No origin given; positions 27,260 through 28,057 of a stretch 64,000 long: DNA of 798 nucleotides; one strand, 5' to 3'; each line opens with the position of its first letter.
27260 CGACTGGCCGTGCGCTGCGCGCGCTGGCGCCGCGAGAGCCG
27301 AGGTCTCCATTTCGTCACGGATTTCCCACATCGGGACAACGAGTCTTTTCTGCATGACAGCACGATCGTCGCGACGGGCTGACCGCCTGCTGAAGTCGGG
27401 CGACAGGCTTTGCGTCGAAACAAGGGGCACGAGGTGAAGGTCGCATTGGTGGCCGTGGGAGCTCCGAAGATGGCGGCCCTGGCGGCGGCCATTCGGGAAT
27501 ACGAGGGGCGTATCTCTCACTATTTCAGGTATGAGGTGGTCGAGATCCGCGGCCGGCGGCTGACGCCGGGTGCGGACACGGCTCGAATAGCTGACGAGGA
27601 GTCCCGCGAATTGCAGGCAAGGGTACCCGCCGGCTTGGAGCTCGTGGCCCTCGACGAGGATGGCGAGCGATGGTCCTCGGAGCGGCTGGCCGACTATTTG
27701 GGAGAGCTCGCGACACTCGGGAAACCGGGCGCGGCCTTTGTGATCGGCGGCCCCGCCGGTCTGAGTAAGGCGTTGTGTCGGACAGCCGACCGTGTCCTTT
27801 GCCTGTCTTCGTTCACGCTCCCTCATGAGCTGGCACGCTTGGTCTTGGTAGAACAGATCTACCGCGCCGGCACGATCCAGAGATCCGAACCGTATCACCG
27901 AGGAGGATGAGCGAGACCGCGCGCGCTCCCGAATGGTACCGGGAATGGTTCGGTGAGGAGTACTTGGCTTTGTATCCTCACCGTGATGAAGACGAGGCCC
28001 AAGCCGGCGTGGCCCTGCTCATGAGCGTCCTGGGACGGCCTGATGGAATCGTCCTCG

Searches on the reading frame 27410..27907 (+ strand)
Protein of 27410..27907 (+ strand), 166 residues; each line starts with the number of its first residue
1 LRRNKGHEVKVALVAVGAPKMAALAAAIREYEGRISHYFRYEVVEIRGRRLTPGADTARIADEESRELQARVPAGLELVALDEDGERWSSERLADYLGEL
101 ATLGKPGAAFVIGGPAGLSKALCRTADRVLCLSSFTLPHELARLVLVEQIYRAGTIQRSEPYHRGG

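Call 59: search_protein_families(library=pfam, proteins=[window:27410-27907:+], max_evalue=0.001)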
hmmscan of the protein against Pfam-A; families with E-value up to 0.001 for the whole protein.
window:27410-27907:+ (166 aa): 1 family
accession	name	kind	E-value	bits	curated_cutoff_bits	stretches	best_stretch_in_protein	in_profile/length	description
PF02590.22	SPOUT_MTase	-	1.2e-42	146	27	1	10-163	2-154/154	Predicted SPOUT methyltransferase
